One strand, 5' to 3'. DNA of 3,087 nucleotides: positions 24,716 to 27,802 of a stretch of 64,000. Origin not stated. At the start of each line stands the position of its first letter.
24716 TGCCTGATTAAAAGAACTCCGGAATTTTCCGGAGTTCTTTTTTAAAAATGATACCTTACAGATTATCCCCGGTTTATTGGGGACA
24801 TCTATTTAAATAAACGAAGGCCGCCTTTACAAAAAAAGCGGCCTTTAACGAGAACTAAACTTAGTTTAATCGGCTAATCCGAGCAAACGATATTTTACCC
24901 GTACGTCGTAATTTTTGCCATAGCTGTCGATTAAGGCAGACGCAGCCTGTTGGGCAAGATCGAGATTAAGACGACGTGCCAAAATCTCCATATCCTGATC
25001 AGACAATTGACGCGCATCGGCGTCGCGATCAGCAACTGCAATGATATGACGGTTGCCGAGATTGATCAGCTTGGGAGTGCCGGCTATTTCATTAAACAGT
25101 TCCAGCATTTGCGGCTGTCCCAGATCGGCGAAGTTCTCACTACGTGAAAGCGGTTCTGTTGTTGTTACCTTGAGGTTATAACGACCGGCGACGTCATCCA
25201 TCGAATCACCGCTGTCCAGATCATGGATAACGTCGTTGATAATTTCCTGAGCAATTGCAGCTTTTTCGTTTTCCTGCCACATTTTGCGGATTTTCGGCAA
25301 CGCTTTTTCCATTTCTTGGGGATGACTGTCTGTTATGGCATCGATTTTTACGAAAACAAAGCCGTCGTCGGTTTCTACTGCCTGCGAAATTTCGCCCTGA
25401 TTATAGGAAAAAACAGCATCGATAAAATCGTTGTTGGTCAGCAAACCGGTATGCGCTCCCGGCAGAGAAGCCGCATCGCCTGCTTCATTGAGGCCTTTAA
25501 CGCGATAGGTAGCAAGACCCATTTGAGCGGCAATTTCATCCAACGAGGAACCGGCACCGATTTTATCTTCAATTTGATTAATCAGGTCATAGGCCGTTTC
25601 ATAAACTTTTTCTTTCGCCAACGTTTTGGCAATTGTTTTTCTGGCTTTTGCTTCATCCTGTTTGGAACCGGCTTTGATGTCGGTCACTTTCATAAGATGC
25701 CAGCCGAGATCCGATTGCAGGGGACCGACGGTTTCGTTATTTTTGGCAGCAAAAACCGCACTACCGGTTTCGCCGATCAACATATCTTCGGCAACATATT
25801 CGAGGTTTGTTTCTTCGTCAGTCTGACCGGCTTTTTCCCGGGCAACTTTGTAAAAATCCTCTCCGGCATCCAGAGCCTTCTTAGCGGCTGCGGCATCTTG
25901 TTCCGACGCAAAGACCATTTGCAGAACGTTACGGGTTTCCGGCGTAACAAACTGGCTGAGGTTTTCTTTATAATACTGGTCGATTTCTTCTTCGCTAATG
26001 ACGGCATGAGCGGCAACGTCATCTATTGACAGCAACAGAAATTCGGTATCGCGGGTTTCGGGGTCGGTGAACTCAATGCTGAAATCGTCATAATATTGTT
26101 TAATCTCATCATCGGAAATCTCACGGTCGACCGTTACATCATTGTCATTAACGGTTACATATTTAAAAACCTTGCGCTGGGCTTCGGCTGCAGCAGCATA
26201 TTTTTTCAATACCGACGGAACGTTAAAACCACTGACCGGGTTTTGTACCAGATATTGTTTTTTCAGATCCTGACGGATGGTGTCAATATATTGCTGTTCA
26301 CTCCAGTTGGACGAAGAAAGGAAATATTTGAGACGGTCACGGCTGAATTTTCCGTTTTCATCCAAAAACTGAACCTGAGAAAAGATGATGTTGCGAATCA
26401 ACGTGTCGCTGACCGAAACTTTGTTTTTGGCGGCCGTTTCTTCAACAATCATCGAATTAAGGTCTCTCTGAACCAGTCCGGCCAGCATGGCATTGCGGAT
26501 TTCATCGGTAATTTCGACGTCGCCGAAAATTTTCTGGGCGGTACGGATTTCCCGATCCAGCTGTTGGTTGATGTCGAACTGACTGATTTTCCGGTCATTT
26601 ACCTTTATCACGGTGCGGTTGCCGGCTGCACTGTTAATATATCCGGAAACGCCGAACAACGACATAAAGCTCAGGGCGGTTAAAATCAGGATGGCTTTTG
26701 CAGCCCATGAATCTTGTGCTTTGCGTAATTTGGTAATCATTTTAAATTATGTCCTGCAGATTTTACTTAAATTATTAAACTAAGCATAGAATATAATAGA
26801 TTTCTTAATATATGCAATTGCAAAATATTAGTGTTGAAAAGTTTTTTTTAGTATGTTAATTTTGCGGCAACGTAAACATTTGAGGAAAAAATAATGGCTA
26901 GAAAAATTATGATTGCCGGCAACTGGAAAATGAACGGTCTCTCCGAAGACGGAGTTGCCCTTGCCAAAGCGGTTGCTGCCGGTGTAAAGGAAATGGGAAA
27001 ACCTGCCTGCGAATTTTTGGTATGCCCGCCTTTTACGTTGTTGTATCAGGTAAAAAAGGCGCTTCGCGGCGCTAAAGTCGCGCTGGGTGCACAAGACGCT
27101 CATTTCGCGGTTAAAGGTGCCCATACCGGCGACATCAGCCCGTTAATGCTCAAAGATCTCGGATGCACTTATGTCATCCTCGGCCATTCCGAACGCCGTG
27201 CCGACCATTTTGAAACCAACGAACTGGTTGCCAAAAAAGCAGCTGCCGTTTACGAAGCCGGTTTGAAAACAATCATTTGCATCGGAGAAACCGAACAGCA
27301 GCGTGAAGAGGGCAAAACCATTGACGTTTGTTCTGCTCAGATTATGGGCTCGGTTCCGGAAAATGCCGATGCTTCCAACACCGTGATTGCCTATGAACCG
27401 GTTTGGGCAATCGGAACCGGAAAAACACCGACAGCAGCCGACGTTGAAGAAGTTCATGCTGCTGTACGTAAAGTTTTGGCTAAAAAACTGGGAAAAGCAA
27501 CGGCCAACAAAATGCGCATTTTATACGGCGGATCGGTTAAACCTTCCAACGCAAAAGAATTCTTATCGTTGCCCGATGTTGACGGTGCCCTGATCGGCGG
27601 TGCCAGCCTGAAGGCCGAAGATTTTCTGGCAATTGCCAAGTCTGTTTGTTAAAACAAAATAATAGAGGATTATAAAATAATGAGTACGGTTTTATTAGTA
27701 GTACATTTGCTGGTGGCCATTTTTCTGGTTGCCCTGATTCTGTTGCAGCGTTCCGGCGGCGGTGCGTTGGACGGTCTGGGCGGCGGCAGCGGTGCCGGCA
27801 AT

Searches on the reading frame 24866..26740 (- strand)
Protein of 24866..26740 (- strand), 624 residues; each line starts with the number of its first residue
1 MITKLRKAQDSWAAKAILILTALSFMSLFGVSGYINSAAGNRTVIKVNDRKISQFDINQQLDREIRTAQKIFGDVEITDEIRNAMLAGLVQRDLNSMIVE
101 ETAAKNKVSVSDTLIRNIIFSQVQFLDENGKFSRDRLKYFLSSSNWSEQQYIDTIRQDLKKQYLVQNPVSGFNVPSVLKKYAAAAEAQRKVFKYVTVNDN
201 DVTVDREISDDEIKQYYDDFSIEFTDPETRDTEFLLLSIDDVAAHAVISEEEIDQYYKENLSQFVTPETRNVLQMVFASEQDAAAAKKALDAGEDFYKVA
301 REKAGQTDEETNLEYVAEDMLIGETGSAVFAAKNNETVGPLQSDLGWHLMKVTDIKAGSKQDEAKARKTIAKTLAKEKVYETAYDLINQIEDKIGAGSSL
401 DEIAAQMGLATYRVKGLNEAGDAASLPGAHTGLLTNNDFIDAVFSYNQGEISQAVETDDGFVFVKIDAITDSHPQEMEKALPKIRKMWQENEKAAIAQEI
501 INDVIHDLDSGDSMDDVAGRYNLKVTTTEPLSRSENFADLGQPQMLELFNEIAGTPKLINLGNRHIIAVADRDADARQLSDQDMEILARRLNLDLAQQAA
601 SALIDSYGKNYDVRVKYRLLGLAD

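Call 48: find_homologous_proteins(query=window:24866-26740:-, max_evalue=1e-30)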
Query window:24866-26740:- (624 aa): 968 proteins with E <= 1e-30 among 8000 candidates; the best 120 are listed.
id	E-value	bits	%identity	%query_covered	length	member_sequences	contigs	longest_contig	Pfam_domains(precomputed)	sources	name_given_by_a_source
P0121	0.0e+0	1331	98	100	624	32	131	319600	PF13145.13,PF00639.28,PF13624.12,PF13616.13,PF13623.12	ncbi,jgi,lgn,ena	-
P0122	0.0e+0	1054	75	100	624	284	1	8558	PF13145.13,PF00639.28,PF13624.12,PF13616.13,PF13623.12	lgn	-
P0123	0.0e+0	1039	74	100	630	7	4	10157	PF13145.13,PF00639.28,PF13624.12,PF13616.13,PF13623.12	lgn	-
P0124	0.0e+0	1017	72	100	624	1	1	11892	PF13145.13,PF00639.28,PF13624.12,PF13616.13,PF13623.12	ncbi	-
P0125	1.4e-286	970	70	100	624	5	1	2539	PF13145.13,PF00639.28,PF13624.12,PF13616.13,PF13623.12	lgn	-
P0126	3.4e-274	929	67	100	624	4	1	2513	PF13145.13,PF00639.28,PF13624.12,PF13616.13,PF13623.12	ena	-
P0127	2.0e-273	927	67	100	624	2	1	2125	PF13145.13,PF00639.28,PF13624.12,PF13616.13,PF13623.12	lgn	-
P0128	1.2e-272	924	67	100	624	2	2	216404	PF13145.13,PF00639.28,PF13624.12,PF13616.13,PF13623.12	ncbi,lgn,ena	-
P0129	1.2e-267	907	66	100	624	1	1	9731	PF13145.13,PF00639.28,PF13624.12,PF13616.13,PF13623.12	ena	-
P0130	1.5e-261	887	65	100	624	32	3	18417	PF13145.13,PF00639.28,PF13624.12,PF13616.13,PF13623.12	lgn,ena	-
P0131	6.3e-252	856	62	100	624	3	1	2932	PF13145.13,PF00639.28,PF13624.12,PF13616.13,PF13623.12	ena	-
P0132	7.3e-232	789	59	100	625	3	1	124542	PF13145.13,PF00639.28,PF13624.12,PF13616.13,PF13623.12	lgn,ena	-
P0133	6.9e-220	750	55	100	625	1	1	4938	PF13145.13,PF00639.28,PF13624.12,PF13616.13,PF13623.12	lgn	-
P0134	3.2e-219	748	56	100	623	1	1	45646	PF13145.13,PF00639.28,PF13624.12,PF13616.13,PF13623.12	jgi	-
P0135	1.8e-217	742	56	100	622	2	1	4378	PF13145.13,PF00639.28,PF13624.12,PF13616.13,PF13623.12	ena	-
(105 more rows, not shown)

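Call 49: find_encoding_contigs(protein=P0121, flank=3000, max_places=10)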
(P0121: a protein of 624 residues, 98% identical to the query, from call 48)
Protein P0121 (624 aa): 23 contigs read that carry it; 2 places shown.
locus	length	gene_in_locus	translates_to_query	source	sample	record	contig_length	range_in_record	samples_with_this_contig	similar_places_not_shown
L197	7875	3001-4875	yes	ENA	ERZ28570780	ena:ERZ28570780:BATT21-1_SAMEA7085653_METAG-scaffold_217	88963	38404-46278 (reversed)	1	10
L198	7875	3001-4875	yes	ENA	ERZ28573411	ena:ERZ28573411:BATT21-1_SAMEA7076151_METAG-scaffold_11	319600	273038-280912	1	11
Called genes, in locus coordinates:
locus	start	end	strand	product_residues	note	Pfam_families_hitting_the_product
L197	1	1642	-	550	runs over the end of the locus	PF06418:CTP_synth_N, PF00117:GATase, PF07722:Peptidase_C26 (weak)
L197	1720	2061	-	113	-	PF03840:SecG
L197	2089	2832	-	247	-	PF00121:TIM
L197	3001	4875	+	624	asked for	PF13616:Rotamase_3 (faint), PF13623:SurA_N_2, PF13624:SurA_N_3, PF13145:Rotamase_2, PF00639:Rotamase, PF13145:Rotamase_2 (weak)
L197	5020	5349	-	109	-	-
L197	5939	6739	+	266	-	-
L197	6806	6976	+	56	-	-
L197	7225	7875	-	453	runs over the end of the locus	PF01946:Thi4 (weak), PF07992:Pyr_redox_2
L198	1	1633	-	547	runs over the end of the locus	PF06418:CTP_synth_N, PF00117:GATase, PF07722:Peptidase_C26 (weak)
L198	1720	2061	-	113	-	PF03840:SecG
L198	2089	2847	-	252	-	PF00121:TIM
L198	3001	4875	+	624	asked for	PF13616:Rotamase_3 (faint), PF13623:SurA_N_2, PF13624:SurA_N_3, PF13145:Rotamase_2, PF00639:Rotamase, PF13145:Rotamase_2 (weak)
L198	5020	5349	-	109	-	-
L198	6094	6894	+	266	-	-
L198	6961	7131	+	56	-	-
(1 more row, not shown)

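Call 50: find_encoding_contigs(protein=P0124, flank=6000, max_places=4)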
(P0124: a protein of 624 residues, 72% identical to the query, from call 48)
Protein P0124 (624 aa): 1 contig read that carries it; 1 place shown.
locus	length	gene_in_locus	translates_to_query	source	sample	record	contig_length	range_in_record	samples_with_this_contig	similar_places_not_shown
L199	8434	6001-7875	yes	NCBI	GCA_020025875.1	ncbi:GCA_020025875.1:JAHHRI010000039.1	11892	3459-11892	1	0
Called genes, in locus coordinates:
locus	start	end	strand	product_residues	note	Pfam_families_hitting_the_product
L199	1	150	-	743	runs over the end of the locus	PF00521:DNA_topoisoIV, PF03989:DNA_gyraseA_C (weak)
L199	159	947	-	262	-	PF11967:RecO_N, PF02565:RecO_C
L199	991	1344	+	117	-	-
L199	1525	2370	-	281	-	PF00793:DAHP_synth_1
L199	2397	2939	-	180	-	PF07017:PagP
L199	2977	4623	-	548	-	PF06418:CTP_synth_N, PF00117:GATase, PF07722:Peptidase_C26 (weak)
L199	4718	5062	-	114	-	PF03840:SecG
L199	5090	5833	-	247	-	PF00121:TIM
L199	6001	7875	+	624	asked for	PF13623:SurA_N_2, PF13624:SurA_N_3, PF13145:Rotamase_2, PF13616:Rotamase_3 (faint), PF00639:Rotamase (weak), PF13145:Rotamase_2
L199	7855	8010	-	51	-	-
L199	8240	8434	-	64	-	?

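Call 51: find_encoding_contigs(protein=P0128, flank=10000, max_places=3)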
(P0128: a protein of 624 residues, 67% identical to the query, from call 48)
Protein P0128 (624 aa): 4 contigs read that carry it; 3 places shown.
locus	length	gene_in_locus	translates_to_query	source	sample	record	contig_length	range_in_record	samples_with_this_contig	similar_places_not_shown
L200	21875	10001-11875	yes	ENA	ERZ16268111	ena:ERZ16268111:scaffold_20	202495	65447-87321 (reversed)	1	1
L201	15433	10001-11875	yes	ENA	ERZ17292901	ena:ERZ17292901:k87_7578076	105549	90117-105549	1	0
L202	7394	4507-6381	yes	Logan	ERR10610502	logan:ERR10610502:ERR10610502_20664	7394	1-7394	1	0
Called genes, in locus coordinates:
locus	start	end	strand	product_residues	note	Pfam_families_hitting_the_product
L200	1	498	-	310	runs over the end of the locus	PF23441:SDR (weak), PF00106:adh_short, PF13561:adh_short_C2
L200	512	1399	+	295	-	PF03631:Virul_fac_BrkB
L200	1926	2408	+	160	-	PF25984:BSH_YknX (faint), PF00364:Biotin_lipoyl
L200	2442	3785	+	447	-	PF00289:Biotin_carb_N, PF02222:ATP-grasp, PF02786:CPSase_L_D2, PF07478:Dala_Dala_lig_C (weak), PF02785:Biotin_carb_C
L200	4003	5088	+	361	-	-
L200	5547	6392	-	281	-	PF00793:DAHP_synth_1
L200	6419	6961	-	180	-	PF07017:PagP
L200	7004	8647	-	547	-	PF06418:CTP_synth_N, PF00117:GATase, PF07722:Peptidase_C26 (faint)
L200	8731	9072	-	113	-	PF03840:SecG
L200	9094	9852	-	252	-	PF00121:TIM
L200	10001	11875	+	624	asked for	PF13623:SurA_N_2, PF13624:SurA_N_3, PF13145:Rotamase_2, PF00639:Rotamase, PF13616:Rotamase_3, PF13145:Rotamase_2 (weak)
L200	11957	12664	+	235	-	PF02390:Methyltransf_4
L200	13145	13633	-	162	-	-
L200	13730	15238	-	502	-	PF13432:TPR_16 (weak), PF21033:RMD1-3 (weak), PF13424:TPR_12, PF13489:Methyltransf_23, PF08241:Methyltransf_11, PF08242:Methyltransf_12, PF13649:Methyltransf_25, PF13847:Methyltransf_31, +18 more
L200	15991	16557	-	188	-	PF08795:DUF1796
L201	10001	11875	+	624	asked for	PF13623:SurA_N_2, PF13624:SurA_N_3, PF13145:Rotamase_2, PF00639:Rotamase, PF13616:Rotamase_3, PF13145:Rotamase_2 (weak)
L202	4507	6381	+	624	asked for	PF13623:SurA_N_2, PF13624:SurA_N_3, PF13145:Rotamase_2, PF00639:Rotamase, PF13616:Rotamase_3, PF13145:Rotamase_2 (weak)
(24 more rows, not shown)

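Call 57: find_encoding_contigs(protein=P0123, flank=8000, max_places=4)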
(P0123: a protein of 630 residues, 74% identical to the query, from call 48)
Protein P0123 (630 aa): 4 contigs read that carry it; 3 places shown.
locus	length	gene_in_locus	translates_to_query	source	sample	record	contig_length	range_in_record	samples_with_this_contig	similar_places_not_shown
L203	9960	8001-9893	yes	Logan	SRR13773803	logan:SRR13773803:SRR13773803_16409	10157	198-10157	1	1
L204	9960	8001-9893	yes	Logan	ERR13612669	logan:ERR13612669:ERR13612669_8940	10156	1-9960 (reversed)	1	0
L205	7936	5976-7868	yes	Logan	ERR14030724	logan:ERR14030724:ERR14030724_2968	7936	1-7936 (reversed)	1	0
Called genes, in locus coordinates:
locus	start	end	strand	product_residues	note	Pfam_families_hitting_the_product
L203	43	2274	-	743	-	PF00521:DNA_topoisoIV, PF03989:DNA_gyraseA_C (weak)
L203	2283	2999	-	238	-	PF11967:RecO_N, PF02565:RecO_C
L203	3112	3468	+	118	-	-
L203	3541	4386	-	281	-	PF00793:DAHP_synth_1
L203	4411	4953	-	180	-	PF07017:PagP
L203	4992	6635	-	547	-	PF06418:CTP_synth_N, PF00117:GATase, PF07722:Peptidase_C26 (weak)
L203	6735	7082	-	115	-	PF03840:SecG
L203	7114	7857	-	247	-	PF00121:TIM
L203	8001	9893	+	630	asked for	PF13623:SurA_N_2, PF13624:SurA_N_3, PF13145:Rotamase_2, PF13616:Rotamase_3 (weak), PF00639:Rotamase, PF13145:Rotamase_2 (weak)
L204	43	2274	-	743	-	PF00521:DNA_topoisoIV, PF03989:DNA_gyraseA_C (weak)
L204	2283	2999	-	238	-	PF11967:RecO_N, PF02565:RecO_C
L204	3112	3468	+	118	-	-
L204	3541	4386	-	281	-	PF00793:DAHP_synth_1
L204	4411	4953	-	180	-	PF07017:PagP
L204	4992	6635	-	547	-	PF06418:CTP_synth_N, PF00117:GATase, PF07722:Peptidase_C26 (weak)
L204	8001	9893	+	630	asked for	PF13623:SurA_N_2, PF13624:SurA_N_3, PF13145:Rotamase_2, PF13616:Rotamase_3 (weak), PF00639:Rotamase, PF13145:Rotamase_2 (weak)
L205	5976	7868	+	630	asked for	PF13623:SurA_N_2, PF13624:SurA_N_3, PF13145:Rotamase_2, PF13616:Rotamase_3 (weak), PF00639:Rotamase, PF13145:Rotamase_2 (weak)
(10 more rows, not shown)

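Call 62: find_encoding_contigs(protein=P0121, flank=10000, max_places=10)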
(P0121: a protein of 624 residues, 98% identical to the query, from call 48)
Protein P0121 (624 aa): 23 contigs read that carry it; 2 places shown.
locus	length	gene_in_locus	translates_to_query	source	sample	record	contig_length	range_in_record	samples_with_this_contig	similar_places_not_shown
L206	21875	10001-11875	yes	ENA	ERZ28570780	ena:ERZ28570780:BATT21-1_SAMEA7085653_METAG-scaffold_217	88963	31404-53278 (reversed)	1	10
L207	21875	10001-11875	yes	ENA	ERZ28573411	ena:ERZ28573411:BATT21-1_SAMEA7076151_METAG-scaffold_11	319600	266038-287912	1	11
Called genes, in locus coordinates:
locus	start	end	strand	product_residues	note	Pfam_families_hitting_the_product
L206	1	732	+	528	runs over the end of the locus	PF00005:ABC_tran, PF01078:Mg_chelatase (faint), PF13401:AAA_22 (faint), PF08352:oligo_HPY (faint), PF02463:SMC_N, PF00005:ABC_tran, PF13304:AAA_21 (weak)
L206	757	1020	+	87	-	-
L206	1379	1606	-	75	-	-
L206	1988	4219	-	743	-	PF00521:DNA_topoisoIV, PF03989:DNA_gyraseA_C (weak)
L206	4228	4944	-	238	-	PF11967:RecO_N, PF02565:RecO_C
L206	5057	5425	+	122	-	-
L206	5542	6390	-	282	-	PF00793:DAHP_synth_1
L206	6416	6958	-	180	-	PF07017:PagP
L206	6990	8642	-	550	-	PF06418:CTP_synth_N, PF00117:GATase, PF07722:Peptidase_C26 (weak)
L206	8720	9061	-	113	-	PF03840:SecG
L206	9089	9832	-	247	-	PF00121:TIM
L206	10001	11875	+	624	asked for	PF13616:Rotamase_3 (faint), PF13623:SurA_N_2, PF13624:SurA_N_3, PF13145:Rotamase_2, PF00639:Rotamase, PF13145:Rotamase_2 (weak)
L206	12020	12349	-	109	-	-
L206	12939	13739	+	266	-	-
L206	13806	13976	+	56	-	-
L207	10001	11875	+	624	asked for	PF13616:Rotamase_3 (faint), PF13623:SurA_N_2, PF13624:SurA_N_3, PF13145:Rotamase_2, PF00639:Rotamase, PF13145:Rotamase_2 (weak)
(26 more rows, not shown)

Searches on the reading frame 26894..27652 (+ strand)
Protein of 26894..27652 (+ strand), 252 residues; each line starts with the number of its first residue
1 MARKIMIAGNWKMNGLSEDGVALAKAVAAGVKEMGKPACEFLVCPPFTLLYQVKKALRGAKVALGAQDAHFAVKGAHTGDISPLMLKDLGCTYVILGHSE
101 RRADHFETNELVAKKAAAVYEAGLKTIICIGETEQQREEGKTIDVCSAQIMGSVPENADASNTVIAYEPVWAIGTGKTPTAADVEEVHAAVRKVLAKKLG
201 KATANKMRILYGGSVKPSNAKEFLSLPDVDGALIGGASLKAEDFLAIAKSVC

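Call 9: find_encoding_contigs(protein=window:26894-27652:+, flank=10000, max_places=10)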
Protein window:26894-27652:+ (252 aa): 4 contigs read that carry it; 2 places shown.
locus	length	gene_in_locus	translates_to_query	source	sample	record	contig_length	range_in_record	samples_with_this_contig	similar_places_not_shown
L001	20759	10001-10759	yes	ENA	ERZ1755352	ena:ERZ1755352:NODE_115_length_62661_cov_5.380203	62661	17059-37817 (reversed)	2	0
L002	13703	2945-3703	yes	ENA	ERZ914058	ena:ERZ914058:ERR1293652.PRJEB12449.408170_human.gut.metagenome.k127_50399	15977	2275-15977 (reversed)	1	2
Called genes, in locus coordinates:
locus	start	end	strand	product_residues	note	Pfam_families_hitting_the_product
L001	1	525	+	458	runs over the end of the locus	PF05193:Peptidase_M16_C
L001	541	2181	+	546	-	PF00342:PGI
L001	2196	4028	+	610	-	PF02518:HATPase_c, PF13589:HATPase_c_3, PF01119:DNA_mis_repair, PF08676:MutL_C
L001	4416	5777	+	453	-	PF01946:Thi4 (weak), PF07992:Pyr_redox_2 (weak)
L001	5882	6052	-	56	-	-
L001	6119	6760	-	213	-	-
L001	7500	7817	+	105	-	-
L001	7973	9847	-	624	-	PF13616:Rotamase_3 (faint), PF13623:SurA_N_2, PF13624:SurA_N_3, PF13145:Rotamase_2, PF00639:Rotamase, PF13145:Rotamase_2 (weak)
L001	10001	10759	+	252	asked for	PF00121:TIM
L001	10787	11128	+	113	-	PF03840:SecG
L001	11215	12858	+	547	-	PF06418:CTP_synth_N, PF00117:GATase, PF07722:Peptidase_C26 (faint)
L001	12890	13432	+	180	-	PF07017:PagP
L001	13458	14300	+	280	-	PF00793:DAHP_synth_1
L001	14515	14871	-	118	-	-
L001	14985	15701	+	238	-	PF11967:RecO_N, PF02565:RecO_C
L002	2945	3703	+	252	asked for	PF00121:TIM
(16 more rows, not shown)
